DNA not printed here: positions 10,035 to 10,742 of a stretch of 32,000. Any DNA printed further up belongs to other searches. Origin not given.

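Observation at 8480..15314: Six copies of one RM-gene 3' end separate the island into cassettes, with a conserved junction and a decay gradient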

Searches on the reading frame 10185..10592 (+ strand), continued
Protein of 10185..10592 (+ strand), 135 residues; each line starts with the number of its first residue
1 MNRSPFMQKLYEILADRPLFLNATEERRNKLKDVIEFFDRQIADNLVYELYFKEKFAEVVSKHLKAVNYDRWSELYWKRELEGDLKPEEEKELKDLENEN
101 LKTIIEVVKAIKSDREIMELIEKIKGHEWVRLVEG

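Call 40: search_protein_families(library=padloc, proteins=[L058:2970-6584:+, L067:2469-6143:+, L014:2614-3855:+, L090:4284-5660:+, L039:1718-3628:+], max_evalue=0.001)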
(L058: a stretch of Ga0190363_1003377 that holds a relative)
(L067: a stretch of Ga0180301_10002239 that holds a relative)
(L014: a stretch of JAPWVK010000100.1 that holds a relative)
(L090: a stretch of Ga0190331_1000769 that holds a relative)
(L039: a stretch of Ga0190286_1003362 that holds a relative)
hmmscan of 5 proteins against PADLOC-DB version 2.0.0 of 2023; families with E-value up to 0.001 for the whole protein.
L058:2970-6584:+ (1204 aa): 47 families (the best 25 are shown)
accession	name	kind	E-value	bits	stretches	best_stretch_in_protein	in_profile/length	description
PDLC03604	REase_MTase_IIG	-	1.5e-90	302.7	2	657-1066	515-933/1011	Type IIG restriction enzyme-methyltransferase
PDLC03629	REase_MTase_IIG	-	9.7e-85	283.3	2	655-1068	549-968/1182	Type IIG restriction enzyme-methyltransferase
PDLC03612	REase_MTase_IIG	-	1.5e-72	243.3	1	315-1066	430-1186/1247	Type IIG restriction enzyme-methyltransferase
PDLC03335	MTase_II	-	9.6e-60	200.9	1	670-1065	188-571/607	Type II methyltransferase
PDLC03596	REase_MTase_IIG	-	7.9e-38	128.1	2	659-1066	693-1085/1148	Type IIG restriction enzyme-methyltransferase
PDLC02643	DrmMI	-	1.1e-35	120.9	1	331-755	550-948/1347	DrmMI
PDLC03313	MTase_II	-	3.1e-33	113.1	1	647-1006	114-460/563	Type II methyltransferase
PDLC03601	REase_MTase_IIG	-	5e-33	112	2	661-1065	657-1052/1110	Type IIG restriction enzyme-methyltransferase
PDLC03609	REase_MTase_IIG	-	5.8e-33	111.7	2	651-1101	532-964/1066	Type IIG restriction enzyme-methyltransferase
PDLC03226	MTase_II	-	2e-29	100.7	2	821-1078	298-543/579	Type II methyltransferase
PDLC02638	DrmMI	-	3.1e-29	99.7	1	327-739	545-934/935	DrmMI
PDLC03628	REase_MTase_IIG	-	7e-29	98.5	2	379-791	478-857/1100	Type IIG restriction enzyme-methyltransferase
PDLC02529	PglX|PglXI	-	1.2e-28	97.4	4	818-1052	519-735/1189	PglX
PDLC03250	MTase_II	-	2.2e-21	74.3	1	677-1046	340-687/775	Type II methyltransferase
PDLC02644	DrmMI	-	5.6e-21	72.2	2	656-756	359-462/988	DrmMI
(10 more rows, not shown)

L067:2469-6143:+ (1224 aa): 49 families (the best 25 are shown)
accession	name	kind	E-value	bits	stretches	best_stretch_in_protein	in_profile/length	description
PDLC01075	C3a139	-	1.1e-165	551.5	1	11-1063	3-840/948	HKD+Snf2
PDLC02619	DrmD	-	9.2e-35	118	2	738-924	370-547/872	DrmD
PDLC02621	DrmD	-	4.6e-29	99.3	1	755-957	495-676/1040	DrmD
PDLC00659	HmaA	-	3.1e-28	96.2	2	865-937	565-639/1176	SNF2 helicase / DEAD-box helicase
PDLC02623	DrmD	-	1.1e-27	94.3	2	788-955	530-667/1040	DrmD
PDLC02500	BrxHI|BrxHII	-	8.9e-27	92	1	866-942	529-603/933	BrxHI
PDLC02193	PLD_Helicase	-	7.3e-23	78.6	2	757-973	667-859/905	-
PDLC04556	PDC-M27C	-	3.6e-19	66.6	1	385-468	192-275/892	-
PDLC02504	BrxHI|BrxHII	-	5.8e-19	65.6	1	788-991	485-661/971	BrxHII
PDLC02843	DpdE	-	8.8e-19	64.9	2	865-910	619-663/1091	DpdE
PDLC02620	DrmD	-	2.2e-18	63.7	1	866-1042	533-697/1060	DrmD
PDLC02572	DrmA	-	3.3e-17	59.7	1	779-932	511-644/1043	DrmA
PDLC02840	DpdE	-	1.3e-16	58.1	1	865-928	608-672/1091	DpdE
PDLC02707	PbeA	-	1e-15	55.4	1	26-405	24-397/672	PbeA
PDLC02632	DrmD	-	5.3e-15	52.9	2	783-926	518-641/662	DrmD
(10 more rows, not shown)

L014:2614-3855:+ (413 aa): 0 families

L090:4284-5660:+ (458 aa): 8 families
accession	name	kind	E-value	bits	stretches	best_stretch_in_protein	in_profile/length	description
PDLC02394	pAgo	-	3.7e-30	102.4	1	24-397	54-451/1121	-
PDLC02402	Aga_SIR2-PNTD1-PNTD2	-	3e-19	66.6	1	134-362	305-541/876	Class I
PDLC02418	Aga_SIR2-Kinase-PNTD1-PNTD2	-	3.3e-17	59.9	1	133-324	163-371/756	Class I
PDLC03963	SoFic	-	9e-07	26.6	1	385-454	276-350/361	-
PDLC01866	CARF3--CARF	-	6e-05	21.1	1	392-452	133-195/207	-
PDLC01434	CasR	-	0.00012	20.1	1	376-452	106-181/191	"CAS-I,CAS-II,CAS-III,CAS-IV,CAS-V,CAS-VI; associated_signaling"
PDLC01850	CARF3--CARF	-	0.00062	17.7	0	379-451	128-198/209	-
PDLC01860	CARF3--CARF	-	0.00073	17.7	0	395-450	140-195/210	-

L039:1718-3628:+ (636 aa): 102 families (the best 25 are shown)
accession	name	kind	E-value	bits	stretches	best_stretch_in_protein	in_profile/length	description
PDLC02358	Old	-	4.6e-48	162.4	1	1-410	2-407/578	Old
PDLC02979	AriA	-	1.5e-42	144.7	1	1-334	1-373/373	-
PDLC00067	GajA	-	4.7e-41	139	1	2-551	4-537/604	AAA ATPase domain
PDLC00070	GajA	-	1.5e-37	127.5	1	1-500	1-479/596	AAA ATPase domain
PDLC00091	GajA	-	2.5e-35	120.4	1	1-446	1-436/627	AAA ATPase domain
PDLC00065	GajA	-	1.3e-34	118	2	94-479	144-511/670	AAA ATPase domain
PDLC00096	GajA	-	1.2e-32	111.5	1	1-455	1-432/630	AAA ATPase domain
PDLC00071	GajA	-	2.2e-32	110.6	1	1-399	1-384/588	AAA ATPase domain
PDLC00099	GajA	-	3e-32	110.4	1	1-480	1-467/626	AAA ATPase domain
PDLC00080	GajA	-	1.8e-30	104.3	1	1-535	1-466/622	AAA ATPase domain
PDLC00090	GajA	-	5.4e-29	99.4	1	1-408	1-436/659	AAA ATPase domain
PDLC00069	GajA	-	1.9e-28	97.3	2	151-557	175-593/687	AAA ATPase domain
PDLC00063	GajA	-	2.3e-26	90.6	2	135-446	178-501/679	AAA ATPase domain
PDLC00086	GajA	-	3.8e-26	90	1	1-501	1-489/600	AAA ATPase domain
PDLC00073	GajA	-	1.6e-25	88.1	1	1-488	1-484/589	AAA ATPase domain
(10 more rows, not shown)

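Call 45: find_related_loci(query=A2, collection=viral_contigs, flank=10000)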
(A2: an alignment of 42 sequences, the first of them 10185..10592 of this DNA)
Query A2 (135 aa) in viral_contigs; peptide patterns used: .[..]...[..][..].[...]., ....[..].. (x = any residue, [..] = any of these).
98 stretches matched a pattern, but none encodes a relative of the query by tblastn (E <= 1e-3).

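Call 55: find_encoding_contigs(protein=P0030, flank=10000, max_places=4)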
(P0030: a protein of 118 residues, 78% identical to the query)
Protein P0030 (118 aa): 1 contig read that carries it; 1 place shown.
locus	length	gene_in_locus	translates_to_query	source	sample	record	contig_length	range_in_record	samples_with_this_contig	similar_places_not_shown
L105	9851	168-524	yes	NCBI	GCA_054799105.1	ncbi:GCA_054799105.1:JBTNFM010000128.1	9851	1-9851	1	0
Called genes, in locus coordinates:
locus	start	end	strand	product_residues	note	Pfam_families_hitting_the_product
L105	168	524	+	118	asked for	-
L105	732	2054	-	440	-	PF00493:MCM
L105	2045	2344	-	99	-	PF27384:AF_1283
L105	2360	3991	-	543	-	PF00118:Cpn60_TCP1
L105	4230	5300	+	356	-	PF04422:FrhB_FdhB_N, PF04432:FrhB_FdhB_C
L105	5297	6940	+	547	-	PF12831:FAD_oxidored (weak), PF12838:Fer4_7 (faint), PF14697:Fer4_21 (faint), PF00037:Fer4 (weak), PF13183:Fer4_8 (weak), PF13187:Fer4_9 (weak), PF07992:Pyr_redox_2 (weak)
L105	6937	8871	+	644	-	PF07992:Pyr_redox_2 (faint), PF14697:Fer4_21 (faint), PF00890:FAD_binding_2 (weak), PF01266:DAO (faint), PF12831:FAD_oxidored (weak), PF13450:NAD_binding_8 (weak), PF00037:Fer4 (weak), PF12838:Fer4_7 (weak), +7 more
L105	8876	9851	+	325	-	PF09890:DUF2117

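Call 56: find_encoding_contigs(protein=P0027, flank=10000, max_places=4)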
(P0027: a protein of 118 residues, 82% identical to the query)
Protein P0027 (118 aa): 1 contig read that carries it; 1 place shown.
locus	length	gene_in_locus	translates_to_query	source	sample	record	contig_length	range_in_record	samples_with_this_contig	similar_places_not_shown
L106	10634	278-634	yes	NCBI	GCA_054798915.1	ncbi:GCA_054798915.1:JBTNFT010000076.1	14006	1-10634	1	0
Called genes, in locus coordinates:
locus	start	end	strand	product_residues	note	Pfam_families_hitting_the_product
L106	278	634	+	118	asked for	-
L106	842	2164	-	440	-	PF00493:MCM, PF01078:Mg_chelatase (faint)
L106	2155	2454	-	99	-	PF27384:AF_1283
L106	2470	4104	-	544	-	PF00118:Cpn60_TCP1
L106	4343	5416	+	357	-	PF04422:FrhB_FdhB_N, PF04432:FrhB_FdhB_C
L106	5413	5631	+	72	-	-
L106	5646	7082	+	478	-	PF06745:ATPase, PF07088:GvpD_P-loop, PF20720:nSTAND3 (faint)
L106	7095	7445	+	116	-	-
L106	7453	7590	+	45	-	-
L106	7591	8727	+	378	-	PF04422:FrhB_FdhB_N, PF04432:FrhB_FdhB_C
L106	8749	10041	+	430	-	PF00890:FAD_binding_2 (weak), PF12831:FAD_oxidored, PF13450:NAD_binding_8 (weak), PF13237:Fer4_10 (weak), PF00037:Fer4, PF12797:Fer4_2 (weak), PF12837:Fer4_6 (weak), PF13187:Fer4_9 (weak), +7 more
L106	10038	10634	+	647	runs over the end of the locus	PF00890:FAD_binding_2 (weak), PF07992:Pyr_redox_2 (weak), PF00037:Fer4 (weak), PF00037:Fer4 (weak), PF12838:Fer4_7, PF13187:Fer4_9 (weak), PF13237:Fer4_10 (weak), PF14697:Fer4_21 (weak), +6 more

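Call 57: find_encoding_contigs(protein=P0024, flank=10000, max_places=3)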
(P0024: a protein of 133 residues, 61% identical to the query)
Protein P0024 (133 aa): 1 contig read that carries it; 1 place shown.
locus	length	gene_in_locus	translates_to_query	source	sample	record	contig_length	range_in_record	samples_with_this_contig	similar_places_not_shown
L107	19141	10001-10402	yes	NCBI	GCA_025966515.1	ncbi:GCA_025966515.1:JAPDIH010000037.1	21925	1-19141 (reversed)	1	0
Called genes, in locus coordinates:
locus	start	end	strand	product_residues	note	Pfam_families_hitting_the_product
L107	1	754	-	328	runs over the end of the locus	PF04055:Radical_SAM, PF13353:Fer4_12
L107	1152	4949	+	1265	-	PF09565:RE_NgoFVII (weak), PF13091:PLDc_2, PF00176:SNF2-rel_dom, PF00270:DEAD (faint), PF04851:ResIII, PF00271:Helicase_C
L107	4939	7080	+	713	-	PF04055:Radical_SAM (faint), PF22560:GMT-wHTH (weak), PF20903:SPL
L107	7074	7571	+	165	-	-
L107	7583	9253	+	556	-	PF02384:N6_Mtase (faint), PF20473:MmeI_Mtase (weak), PF07669:Eco57I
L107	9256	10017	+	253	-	PF12950:TaqI_C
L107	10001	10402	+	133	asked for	-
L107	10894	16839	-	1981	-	PF25275:Golvesin_C, PF05048:NosD, PF13229:Beta_helix, PF05048:NosD, PF13229:Beta_helix, PF00801:PKD, PF18911:PKD_4, PF13529:Peptidase_C39_2, +4 more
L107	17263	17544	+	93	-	-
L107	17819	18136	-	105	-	-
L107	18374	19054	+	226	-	-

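Call 58: find_encoding_contigs(protein=P0060, flank=10000, max_places=3)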
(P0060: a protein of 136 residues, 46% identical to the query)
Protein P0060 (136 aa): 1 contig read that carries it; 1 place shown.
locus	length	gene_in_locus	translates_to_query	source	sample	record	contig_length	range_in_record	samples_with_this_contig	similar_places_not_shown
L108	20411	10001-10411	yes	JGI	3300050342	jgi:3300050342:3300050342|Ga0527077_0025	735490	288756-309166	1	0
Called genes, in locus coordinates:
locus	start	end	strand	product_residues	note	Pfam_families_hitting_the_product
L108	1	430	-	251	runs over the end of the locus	PF02463:SMC_N (faint), PF00005:ABC_tran, PF13304:AAA_21 (faint)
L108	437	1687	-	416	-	-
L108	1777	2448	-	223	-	PF14582:Metallophos_3 (faint), PF00149:Metallophos, PF12850:Metallophos_2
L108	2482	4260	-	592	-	PF04675:DNA_ligase_A_N, PF01068:DNA_ligase_A_M, PF09414:RNA_ligase (weak), PF04679:DNA_ligase_A_C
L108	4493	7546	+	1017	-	PF13091:PLDc_2 (weak), PF04851:ResIII (faint), PF00176:SNF2-rel_dom, PF00271:Helicase_C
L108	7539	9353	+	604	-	PF20473:MmeI_Mtase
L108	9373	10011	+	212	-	PF07669:Eco57I, PF02384:N6_Mtase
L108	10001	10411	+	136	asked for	-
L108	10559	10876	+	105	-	-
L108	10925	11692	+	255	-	PF03009:GDPD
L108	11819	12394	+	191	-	PF14512:TM1586_NiRdase (faint), PF00881:Nitroreductase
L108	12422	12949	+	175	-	PF13482:RNase_H_2, PF03104:DNA_pol_B_exo1 (weak)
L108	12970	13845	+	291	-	-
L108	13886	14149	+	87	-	PF01247:Ribosomal_L35Ae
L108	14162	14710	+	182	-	PF00252:Ribosomal_L16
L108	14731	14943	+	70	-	-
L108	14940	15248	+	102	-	PF00338:Ribosomal_S10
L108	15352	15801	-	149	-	-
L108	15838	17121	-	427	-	PF00009:GTP_EFTU, PF01926:MMR_HSR1 (faint), PF03144:GTP_EFTU_D2, PF14578:GTP_EFTU_D4 (faint), PF03143:GTP_EFTU_D3, PF22594:GTP-eEF1A_C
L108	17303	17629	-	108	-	-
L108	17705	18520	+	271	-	-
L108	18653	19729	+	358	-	PF00091:Tubulin, PF12327:FtsZ_C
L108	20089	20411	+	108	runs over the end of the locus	-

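Call 63: find_homologous_proteins(query=L028:1664-5140:+, max_evalue=1e-20)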
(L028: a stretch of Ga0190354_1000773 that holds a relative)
Query L028:1664-5140:+ (1159 aa): 438 proteins with E <= 1e-20 among 8000 candidates; the best 120 are listed.
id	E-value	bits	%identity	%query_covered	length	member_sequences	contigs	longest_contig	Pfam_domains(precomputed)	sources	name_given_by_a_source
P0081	0.0e+0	2584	100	100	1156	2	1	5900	PF02384.23,PF07669.18,PF20473.5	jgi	-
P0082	0.0e+0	2344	92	99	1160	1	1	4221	PF02384.23,PF07669.18,PF20473.5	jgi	-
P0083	0.0e+0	2330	91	100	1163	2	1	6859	PF02384.23,PF07669.18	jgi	-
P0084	0.0e+0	2137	83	100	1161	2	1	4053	PF02384.23,PF07669.18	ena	-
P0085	0.0e+0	1924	75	99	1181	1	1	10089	PF02384.23,PF07669.18,PF20473.5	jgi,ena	-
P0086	0.0e+0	1891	77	94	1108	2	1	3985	PF02384.23,PF07669.18,PF20473.5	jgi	-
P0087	0.0e+0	1875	73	99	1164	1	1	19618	PF02384.23,PF07669.18,PF20473.5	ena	-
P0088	0.0e+0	1666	80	81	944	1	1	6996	PF02384.23,PF07669.18,PF20473.5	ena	-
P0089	0.0e+0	1438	61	99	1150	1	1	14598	PF02384.23,PF07669.18,PF12950.14,PF20473.5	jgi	-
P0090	0.0e+0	1402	71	68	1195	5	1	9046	PF02384.23,PF07669.18,PF12950.14,PF20473.5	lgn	-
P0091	0.0e+0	1399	61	99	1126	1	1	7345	PF02384.23,PF07669.18,PF12950.14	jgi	-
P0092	0.0e+0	1371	75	63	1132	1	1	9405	PF02384.23,PF07669.18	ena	-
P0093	0.0e+0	1366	57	99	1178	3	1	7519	PF02384.23,PF07669.18,PF12950.14,PF20473.5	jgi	-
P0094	0.0e+0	1355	76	63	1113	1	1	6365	PF02384.23,PF07669.18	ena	-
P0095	0.0e+0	1350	75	64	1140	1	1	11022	PF07669.18,PF20473.5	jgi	-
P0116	0.0e+0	1222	52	100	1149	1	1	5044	PF07669.18,PF20473.5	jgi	-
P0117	0.0e+0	1222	73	67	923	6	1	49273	PF02384.23,PF07669.18,PF20473.5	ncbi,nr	ncbi:MAG: methylase of polypeptide chain release factor, partial [Candidatus Alkanophagales archaeon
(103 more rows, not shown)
